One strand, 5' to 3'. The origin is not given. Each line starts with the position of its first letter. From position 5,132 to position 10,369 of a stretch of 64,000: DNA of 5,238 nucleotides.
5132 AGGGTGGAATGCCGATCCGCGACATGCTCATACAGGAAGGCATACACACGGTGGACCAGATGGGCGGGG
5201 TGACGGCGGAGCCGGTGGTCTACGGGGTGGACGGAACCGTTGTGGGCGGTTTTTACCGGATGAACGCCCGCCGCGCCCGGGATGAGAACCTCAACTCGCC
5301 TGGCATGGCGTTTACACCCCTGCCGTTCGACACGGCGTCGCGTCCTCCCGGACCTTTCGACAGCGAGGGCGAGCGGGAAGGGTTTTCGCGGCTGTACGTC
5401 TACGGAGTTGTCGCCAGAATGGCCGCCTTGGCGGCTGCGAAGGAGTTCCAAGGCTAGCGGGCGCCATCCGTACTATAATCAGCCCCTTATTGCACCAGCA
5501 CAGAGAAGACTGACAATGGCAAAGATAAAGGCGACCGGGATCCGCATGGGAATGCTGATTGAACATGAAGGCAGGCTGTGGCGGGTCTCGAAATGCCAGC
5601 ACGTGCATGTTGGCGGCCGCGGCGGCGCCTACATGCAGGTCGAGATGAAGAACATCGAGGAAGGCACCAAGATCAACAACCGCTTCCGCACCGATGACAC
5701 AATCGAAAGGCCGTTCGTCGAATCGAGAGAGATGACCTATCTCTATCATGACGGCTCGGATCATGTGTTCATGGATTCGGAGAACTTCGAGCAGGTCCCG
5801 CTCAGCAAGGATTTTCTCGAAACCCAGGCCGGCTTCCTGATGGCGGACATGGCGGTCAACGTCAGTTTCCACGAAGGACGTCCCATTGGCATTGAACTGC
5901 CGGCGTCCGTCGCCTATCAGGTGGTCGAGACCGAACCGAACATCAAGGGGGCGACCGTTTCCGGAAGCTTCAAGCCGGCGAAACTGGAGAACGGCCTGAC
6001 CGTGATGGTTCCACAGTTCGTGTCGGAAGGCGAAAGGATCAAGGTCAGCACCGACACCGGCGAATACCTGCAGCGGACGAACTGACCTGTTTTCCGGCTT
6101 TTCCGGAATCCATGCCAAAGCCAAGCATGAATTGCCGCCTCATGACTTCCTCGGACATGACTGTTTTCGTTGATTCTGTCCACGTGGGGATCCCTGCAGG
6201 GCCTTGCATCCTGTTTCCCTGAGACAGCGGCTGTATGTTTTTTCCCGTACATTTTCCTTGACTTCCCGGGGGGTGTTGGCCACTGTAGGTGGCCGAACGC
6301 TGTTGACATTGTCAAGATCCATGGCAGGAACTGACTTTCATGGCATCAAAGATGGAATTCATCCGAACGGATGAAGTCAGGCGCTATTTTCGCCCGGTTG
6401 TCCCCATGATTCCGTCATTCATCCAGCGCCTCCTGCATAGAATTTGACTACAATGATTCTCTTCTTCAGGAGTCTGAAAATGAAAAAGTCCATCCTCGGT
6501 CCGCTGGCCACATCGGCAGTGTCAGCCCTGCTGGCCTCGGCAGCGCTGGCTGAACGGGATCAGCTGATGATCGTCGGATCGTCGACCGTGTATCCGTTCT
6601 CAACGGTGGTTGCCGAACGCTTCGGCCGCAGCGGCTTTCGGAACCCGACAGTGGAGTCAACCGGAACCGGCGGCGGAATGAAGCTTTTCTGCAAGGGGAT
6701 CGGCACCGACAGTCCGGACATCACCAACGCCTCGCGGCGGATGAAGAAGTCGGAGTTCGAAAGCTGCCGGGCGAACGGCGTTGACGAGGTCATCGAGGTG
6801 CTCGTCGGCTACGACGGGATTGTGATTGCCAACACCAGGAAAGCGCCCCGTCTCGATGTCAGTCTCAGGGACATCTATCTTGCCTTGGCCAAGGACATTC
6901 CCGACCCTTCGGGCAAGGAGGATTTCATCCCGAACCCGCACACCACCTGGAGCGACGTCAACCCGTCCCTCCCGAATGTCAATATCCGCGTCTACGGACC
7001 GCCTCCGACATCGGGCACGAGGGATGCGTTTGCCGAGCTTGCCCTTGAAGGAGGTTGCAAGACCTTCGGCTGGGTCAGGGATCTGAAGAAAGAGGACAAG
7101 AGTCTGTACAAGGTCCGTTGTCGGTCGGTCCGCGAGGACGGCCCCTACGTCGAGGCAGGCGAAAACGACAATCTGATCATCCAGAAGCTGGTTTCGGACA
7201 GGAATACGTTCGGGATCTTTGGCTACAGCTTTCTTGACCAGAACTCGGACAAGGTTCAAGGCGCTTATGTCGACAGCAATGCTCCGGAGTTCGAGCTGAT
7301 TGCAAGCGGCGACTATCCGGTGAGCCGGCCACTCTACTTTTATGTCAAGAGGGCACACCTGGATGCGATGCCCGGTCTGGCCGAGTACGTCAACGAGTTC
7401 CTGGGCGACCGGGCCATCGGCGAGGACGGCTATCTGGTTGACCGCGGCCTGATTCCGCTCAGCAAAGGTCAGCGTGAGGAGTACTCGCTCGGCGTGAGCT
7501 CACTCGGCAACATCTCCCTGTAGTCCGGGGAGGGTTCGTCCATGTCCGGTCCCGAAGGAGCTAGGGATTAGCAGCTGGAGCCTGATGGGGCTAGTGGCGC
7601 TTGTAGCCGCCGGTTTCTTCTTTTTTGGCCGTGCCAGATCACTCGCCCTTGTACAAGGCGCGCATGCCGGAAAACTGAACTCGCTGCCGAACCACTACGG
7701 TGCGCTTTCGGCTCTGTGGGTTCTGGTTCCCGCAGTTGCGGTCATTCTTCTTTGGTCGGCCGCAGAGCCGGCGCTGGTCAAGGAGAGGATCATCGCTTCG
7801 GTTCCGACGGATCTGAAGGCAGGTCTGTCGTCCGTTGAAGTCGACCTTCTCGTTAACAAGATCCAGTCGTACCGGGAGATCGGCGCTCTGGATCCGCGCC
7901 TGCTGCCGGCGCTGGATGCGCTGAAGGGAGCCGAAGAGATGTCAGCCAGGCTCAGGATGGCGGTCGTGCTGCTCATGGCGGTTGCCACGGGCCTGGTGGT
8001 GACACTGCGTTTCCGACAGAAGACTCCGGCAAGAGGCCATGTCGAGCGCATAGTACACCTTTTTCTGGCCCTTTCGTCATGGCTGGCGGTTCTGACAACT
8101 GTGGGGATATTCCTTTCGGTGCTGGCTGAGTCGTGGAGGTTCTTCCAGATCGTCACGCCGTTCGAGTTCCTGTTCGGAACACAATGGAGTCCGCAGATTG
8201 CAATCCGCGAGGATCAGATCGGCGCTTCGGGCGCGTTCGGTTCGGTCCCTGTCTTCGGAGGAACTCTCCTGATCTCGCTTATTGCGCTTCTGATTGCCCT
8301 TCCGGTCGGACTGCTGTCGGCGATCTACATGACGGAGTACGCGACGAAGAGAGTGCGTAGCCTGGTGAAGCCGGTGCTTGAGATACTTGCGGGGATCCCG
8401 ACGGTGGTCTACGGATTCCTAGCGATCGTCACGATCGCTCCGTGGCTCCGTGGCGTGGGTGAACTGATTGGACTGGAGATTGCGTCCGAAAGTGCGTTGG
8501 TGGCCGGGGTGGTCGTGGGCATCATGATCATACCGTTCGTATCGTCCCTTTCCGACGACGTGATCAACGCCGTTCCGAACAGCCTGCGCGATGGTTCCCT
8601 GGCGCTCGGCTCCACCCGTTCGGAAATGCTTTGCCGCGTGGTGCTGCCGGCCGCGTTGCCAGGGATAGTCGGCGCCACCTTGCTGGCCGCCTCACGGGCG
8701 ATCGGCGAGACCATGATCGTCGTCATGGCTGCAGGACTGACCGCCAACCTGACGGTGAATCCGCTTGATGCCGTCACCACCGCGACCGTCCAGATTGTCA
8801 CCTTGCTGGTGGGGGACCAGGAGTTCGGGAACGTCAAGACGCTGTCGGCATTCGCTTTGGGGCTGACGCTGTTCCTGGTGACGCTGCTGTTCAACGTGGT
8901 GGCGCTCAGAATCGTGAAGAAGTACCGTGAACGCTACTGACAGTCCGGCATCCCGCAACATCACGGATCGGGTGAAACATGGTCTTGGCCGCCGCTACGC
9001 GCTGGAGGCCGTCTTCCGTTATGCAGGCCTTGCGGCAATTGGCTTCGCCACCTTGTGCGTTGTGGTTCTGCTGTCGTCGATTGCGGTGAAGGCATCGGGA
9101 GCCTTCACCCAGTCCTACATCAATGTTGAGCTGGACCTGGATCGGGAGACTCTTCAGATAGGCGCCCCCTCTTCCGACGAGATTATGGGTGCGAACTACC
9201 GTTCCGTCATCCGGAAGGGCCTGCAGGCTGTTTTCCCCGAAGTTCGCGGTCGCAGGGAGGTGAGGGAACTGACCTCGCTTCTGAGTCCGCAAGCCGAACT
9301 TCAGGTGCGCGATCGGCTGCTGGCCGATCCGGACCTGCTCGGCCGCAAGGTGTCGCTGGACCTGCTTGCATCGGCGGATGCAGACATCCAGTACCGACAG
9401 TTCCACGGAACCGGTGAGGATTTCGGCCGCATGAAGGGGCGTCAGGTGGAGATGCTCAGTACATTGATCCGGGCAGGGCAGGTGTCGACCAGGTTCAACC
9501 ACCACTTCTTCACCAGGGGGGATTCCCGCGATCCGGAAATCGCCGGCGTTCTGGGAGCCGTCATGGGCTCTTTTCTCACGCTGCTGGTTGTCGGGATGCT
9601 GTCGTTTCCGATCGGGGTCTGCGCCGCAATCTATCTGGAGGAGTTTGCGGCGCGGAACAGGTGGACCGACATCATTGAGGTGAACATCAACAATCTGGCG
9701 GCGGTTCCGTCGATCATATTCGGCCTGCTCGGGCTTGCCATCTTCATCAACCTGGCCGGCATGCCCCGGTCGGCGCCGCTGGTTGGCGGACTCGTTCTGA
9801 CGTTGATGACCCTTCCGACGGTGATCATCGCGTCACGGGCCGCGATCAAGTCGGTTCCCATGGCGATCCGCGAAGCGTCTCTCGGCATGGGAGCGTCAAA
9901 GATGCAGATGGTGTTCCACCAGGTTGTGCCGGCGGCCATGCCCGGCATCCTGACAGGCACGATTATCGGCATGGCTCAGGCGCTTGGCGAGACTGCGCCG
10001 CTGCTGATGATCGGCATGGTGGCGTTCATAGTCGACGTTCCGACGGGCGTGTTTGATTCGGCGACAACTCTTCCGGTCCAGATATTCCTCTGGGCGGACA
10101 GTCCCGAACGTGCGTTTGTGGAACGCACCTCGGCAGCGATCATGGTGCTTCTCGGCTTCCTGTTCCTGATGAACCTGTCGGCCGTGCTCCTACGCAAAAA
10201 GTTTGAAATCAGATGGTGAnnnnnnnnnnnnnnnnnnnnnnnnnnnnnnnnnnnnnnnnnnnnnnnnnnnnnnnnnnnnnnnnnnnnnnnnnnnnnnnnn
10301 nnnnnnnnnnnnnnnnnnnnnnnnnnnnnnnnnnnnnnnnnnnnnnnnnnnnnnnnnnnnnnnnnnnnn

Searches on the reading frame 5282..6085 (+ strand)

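Call 91: search_protein_families(library=pfam, proteins=[window:5282-6085:+], max_evalue=0.001)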
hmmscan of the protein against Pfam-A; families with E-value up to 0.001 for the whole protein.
window:5282-6085:+ (267 aa): 3 families
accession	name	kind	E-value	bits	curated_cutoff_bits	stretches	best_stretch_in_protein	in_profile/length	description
PF09285.17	Elong-fact-P_C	-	2.3e-24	85.3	25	1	210-265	1-56/56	Elongation factor P, C-terminal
PF01132.26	EFP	-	2.8e-20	72.4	27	1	149-202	1-54/54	Elongation factor P (EF-P) OB domain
PF08207.18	EFP_N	-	2.2e-18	66.4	23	1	84-140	2-57/58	Elongation factor P (EF-P) KOW-like domain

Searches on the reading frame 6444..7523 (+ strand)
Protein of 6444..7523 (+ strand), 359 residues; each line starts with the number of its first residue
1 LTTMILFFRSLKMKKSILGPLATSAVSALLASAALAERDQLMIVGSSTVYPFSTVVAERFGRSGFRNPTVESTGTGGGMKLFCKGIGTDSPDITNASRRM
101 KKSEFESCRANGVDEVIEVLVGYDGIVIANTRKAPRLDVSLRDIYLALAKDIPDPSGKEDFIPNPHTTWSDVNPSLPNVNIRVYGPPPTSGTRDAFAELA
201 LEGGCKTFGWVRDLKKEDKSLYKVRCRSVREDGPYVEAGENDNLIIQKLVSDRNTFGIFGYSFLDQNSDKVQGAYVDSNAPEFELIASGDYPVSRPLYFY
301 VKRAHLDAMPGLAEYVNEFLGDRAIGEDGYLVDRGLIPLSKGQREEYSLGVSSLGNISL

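Call 91: search_protein_families(library=pfam, proteins=[window:6444-7523:+], max_evalue=0.001)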
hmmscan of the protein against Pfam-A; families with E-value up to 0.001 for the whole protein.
window:6444-7523:+ (359 aa): 1 family
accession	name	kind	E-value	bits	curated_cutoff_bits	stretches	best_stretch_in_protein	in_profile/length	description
PF12849.12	PBP_like_2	-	4.2e-43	148.5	27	1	35-322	6-266/267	PBP superfamily domain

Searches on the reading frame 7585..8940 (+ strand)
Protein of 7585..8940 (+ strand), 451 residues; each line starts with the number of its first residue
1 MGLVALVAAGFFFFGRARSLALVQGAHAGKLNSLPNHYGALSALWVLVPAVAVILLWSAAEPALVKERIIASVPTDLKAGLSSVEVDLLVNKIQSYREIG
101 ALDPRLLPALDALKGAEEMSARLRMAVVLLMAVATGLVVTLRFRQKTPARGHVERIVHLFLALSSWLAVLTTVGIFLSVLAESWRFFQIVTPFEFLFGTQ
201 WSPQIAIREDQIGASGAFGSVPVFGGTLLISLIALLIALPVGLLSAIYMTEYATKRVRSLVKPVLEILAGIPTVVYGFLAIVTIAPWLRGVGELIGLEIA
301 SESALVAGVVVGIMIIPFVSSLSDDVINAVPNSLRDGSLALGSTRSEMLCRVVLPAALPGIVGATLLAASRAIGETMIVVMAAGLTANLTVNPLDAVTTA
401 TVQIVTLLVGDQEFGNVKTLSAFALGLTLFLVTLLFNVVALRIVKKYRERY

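Call 91: search_protein_families(library=pfam, proteins=[window:7585-8940:+], max_evalue=0.001)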
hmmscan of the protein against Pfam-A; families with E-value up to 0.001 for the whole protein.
window:7585-8940:+ (451 aa): 2 families
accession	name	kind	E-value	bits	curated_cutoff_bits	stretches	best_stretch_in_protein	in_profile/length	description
PF12501.13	DUF3708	-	9.8e-22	77.8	24.1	1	3-170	4-165/166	Phosphate ATP-binding cassette transporter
PF00528.27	BPD_transp_1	-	2.6e-14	53.8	26.4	1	239-448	2-183/184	Binding-protein-dependent transport system inner membrane component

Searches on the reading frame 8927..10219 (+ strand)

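Call 91: search_protein_families(library=pfam, proteins=[window:8927-10219:+], max_evalue=0.001)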
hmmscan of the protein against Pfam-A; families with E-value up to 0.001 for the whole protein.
window:8927-10219:+ (430 aa): 2 families
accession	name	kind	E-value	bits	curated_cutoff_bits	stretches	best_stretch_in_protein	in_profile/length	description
PF11812.13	DUF3333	-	1.3e-38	133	26.5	1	18-155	2-140/151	Domain of unknown function (DUF3333)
PF00528.27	BPD_transp_1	-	5.5e-16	59.3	26.4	1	230-425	5-181/184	Binding-protein-dependent transport system inner membrane component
